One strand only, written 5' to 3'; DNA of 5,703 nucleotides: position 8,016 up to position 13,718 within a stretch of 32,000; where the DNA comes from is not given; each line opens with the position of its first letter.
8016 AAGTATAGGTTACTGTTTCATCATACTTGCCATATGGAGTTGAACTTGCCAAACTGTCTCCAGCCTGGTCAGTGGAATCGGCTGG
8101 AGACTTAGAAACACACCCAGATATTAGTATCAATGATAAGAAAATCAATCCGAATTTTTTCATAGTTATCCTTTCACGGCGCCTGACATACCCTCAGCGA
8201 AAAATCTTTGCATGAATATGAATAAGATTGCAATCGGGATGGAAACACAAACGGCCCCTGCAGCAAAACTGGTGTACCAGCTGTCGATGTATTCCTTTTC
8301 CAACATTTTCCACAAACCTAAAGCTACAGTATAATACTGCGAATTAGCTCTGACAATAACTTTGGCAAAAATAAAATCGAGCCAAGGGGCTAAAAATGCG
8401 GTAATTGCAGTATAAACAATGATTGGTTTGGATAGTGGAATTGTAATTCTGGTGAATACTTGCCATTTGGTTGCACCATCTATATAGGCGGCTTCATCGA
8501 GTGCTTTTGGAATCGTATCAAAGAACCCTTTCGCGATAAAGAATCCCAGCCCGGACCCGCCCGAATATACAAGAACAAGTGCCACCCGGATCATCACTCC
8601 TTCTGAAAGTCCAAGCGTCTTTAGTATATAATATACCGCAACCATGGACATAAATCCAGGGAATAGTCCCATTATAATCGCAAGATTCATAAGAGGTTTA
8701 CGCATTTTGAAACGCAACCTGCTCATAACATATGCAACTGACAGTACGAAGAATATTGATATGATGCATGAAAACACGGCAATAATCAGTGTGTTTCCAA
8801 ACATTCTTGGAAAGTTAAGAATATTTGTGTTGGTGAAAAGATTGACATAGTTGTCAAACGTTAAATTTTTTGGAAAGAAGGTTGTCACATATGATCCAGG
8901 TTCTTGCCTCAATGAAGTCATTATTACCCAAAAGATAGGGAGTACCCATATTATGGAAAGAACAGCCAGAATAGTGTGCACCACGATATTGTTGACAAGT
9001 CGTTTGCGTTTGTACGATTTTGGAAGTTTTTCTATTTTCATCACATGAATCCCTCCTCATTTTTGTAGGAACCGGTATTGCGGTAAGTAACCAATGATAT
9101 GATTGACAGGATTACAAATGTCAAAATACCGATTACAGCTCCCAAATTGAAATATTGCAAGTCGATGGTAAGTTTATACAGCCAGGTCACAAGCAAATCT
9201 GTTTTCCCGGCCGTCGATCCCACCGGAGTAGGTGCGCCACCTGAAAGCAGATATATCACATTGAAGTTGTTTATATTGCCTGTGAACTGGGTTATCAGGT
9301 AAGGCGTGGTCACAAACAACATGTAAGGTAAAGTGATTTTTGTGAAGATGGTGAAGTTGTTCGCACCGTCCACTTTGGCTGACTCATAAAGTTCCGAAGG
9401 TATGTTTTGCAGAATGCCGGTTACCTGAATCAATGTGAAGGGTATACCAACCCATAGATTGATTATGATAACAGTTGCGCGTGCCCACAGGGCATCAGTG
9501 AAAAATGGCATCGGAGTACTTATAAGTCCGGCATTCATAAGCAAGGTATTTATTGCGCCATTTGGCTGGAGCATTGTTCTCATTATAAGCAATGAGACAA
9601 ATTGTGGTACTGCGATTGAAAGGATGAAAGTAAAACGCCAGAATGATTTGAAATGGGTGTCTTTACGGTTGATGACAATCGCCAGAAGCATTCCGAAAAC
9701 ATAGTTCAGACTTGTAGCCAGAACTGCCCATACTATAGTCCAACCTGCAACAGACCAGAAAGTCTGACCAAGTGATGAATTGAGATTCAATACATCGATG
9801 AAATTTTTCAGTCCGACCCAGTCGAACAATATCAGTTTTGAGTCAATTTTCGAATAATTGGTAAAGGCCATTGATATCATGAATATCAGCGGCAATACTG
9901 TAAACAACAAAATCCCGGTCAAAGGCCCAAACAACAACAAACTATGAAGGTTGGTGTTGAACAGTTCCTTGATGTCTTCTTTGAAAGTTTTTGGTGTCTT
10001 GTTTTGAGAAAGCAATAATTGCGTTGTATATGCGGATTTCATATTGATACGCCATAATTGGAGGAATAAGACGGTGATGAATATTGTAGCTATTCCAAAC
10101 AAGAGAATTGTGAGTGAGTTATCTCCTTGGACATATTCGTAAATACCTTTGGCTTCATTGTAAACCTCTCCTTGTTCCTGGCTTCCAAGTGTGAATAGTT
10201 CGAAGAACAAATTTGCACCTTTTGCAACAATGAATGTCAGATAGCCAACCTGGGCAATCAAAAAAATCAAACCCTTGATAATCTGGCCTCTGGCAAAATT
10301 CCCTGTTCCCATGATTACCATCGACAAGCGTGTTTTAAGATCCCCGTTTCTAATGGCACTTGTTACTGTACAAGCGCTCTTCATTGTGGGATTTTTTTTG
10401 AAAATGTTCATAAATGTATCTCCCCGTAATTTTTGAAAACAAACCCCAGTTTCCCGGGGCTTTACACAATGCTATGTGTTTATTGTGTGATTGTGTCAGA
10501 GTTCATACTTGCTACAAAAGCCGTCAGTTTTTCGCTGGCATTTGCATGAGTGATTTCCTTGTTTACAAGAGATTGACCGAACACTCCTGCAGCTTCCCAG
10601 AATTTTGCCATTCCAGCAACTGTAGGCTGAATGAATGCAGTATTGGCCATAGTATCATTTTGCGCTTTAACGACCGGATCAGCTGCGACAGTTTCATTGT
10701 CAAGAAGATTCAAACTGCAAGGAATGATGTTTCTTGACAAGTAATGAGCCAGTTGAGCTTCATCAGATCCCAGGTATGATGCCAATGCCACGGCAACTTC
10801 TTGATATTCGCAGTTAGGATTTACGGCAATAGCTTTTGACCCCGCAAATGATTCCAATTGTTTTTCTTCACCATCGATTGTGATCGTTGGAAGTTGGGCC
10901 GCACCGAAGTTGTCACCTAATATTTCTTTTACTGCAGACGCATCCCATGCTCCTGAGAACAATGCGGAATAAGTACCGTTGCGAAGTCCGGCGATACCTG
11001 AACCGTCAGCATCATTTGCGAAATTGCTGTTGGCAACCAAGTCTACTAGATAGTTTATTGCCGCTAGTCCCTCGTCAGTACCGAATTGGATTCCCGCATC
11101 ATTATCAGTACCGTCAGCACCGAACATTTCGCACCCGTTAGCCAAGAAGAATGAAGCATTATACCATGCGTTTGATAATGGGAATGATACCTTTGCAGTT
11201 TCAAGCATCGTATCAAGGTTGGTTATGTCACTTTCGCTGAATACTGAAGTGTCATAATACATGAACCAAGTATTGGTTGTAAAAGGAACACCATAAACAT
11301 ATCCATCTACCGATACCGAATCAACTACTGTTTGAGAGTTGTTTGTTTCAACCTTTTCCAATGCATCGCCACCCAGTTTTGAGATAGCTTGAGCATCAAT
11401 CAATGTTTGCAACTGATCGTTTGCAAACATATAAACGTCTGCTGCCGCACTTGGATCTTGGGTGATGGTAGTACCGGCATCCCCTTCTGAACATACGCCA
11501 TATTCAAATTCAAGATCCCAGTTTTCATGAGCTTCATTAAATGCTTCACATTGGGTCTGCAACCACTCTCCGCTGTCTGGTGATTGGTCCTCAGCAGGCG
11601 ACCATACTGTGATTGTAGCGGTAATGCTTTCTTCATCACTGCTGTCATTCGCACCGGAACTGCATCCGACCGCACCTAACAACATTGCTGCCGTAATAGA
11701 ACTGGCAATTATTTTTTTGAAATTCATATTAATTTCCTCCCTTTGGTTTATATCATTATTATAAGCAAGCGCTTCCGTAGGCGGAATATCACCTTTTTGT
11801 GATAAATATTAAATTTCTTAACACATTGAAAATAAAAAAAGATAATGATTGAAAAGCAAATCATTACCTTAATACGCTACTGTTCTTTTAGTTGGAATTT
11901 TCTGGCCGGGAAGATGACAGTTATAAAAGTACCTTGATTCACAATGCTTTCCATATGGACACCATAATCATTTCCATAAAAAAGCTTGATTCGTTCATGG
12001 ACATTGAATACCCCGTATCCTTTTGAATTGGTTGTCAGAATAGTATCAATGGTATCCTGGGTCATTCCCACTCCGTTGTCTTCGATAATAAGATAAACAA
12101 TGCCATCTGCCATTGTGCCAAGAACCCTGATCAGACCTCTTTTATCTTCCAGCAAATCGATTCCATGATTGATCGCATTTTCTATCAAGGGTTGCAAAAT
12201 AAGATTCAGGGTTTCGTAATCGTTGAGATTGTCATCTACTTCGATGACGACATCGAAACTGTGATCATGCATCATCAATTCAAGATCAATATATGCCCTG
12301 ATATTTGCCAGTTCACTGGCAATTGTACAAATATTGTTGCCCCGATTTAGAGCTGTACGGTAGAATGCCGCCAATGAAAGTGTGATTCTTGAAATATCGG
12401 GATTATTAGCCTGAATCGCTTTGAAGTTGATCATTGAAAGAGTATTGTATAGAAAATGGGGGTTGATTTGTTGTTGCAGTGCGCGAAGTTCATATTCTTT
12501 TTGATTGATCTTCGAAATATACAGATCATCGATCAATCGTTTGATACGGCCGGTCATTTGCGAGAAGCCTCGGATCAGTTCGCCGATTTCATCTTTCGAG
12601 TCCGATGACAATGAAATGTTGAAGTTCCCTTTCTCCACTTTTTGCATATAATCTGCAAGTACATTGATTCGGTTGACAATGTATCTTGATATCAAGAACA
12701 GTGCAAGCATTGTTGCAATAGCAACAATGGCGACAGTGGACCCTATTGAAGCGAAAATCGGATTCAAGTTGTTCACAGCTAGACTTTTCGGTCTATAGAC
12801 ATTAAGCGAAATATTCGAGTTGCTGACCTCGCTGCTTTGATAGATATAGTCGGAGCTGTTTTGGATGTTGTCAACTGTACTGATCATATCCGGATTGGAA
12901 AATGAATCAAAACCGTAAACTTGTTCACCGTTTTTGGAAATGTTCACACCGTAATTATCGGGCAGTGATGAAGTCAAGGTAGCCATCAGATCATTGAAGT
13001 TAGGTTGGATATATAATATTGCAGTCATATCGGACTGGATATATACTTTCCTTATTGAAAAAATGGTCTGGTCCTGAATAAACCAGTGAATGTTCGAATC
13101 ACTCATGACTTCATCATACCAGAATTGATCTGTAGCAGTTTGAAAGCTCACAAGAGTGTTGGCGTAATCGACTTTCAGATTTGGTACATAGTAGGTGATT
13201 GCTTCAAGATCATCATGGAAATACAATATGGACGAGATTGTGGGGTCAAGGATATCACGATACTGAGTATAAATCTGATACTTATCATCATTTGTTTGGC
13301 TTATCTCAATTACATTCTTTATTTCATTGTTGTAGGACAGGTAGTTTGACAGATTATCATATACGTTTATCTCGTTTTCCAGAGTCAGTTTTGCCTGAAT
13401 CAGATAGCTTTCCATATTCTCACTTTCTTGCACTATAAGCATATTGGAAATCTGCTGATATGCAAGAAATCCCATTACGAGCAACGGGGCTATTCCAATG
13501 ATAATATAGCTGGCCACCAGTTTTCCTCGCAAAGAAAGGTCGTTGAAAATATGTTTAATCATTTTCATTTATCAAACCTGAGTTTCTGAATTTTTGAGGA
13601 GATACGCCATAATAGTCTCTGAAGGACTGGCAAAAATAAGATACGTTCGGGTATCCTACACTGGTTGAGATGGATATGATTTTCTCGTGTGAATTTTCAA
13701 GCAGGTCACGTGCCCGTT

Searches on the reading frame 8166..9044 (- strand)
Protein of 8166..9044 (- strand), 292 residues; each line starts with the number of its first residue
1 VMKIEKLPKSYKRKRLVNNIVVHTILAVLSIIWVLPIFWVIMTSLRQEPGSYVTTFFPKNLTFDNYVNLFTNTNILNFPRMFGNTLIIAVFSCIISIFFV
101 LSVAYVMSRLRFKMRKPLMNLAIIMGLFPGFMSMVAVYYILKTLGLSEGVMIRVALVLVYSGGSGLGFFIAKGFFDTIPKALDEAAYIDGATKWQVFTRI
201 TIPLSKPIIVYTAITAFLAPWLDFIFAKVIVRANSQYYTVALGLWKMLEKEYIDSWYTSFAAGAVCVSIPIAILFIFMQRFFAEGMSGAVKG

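Call 25: search_protein_families(library=pfam, proteins=[window:8166-9044:-], max_evalue=0.001)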
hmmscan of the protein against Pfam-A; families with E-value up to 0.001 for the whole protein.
window:8166-9044:- (292 aa): 1 family
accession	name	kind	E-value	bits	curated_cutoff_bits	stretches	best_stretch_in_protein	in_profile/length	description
PF00528.27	BPD_transp_1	-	8.5e-15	55.4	26.4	1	104-286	5-182/184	Binding-protein-dependent transport system inner membrane component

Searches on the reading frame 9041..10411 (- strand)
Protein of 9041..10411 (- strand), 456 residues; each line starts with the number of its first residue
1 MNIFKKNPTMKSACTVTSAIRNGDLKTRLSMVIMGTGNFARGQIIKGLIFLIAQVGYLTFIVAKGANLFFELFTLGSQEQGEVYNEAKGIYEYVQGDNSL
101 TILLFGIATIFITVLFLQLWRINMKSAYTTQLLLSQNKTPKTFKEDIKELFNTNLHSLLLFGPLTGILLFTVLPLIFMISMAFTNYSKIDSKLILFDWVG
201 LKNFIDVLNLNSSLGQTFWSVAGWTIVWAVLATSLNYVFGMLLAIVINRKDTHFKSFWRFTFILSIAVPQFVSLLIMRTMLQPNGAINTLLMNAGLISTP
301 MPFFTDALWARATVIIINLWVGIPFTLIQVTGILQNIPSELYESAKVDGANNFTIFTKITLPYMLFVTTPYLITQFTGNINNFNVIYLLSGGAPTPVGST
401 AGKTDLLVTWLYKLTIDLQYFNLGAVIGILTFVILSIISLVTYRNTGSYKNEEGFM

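Call 25: search_protein_families(library=pfam, proteins=[window:9041-10411:-], max_evalue=0.001)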
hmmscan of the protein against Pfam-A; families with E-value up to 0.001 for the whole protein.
window:9041-10411:- (456 aa): 1 family
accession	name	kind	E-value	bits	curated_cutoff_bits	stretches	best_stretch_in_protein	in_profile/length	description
PF00528.27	BPD_transp_1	-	6.2e-16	59.1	26.4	1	238-443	3-175/184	Binding-protein-dependent transport system inner membrane component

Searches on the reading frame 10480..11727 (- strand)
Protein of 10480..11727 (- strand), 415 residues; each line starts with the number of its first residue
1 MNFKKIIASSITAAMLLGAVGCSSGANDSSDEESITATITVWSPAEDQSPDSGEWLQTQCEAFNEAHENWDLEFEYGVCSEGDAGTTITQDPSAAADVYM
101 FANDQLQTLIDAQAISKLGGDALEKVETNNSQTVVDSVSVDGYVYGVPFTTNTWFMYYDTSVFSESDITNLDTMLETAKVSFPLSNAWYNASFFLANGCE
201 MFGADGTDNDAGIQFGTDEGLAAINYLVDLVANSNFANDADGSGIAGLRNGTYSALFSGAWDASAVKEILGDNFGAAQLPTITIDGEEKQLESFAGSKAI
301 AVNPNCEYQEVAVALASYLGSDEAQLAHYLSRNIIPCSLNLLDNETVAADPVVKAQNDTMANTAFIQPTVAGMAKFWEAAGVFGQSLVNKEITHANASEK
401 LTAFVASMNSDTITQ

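Call 25: search_protein_families(library=pfam, proteins=[window:10480-11727:-], max_evalue=0.001)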
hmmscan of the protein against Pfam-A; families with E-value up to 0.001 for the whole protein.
window:10480-11727:- (415 aa): 2 families
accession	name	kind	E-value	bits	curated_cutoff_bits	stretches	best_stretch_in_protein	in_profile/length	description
PF13416.11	SBP_bac_8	-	3.3e-39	135.8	27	1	60-354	3-278/279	Bacterial extracellular solute-binding protein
PF01547.30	SBP_bac_1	-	1.5e-19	71.5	26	1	50-325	5-306/307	Bacterial extracellular solute-binding protein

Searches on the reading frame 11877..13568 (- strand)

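Call 25: search_protein_families(library=pfam, proteins=[window:11877-13568:-], max_evalue=0.001)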
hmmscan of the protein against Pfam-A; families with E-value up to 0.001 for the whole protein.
window:11877-13568:- (563 aa): 3 families
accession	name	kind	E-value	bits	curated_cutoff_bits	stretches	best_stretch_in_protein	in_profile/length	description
PF06580.19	His_kinase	-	1.1e-19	70.9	25.2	1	360-436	2-79/81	Histidine kinase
PF00672.30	HAMP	-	8.9e-11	42.4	25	1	292-343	1-52/53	HAMP domain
PF02518.31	HATPase_c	-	1.2e-08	35.8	26.4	1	450-556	2-110/111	Histidine kinase-, DNA gyrase B-, and HSP90-like ATPase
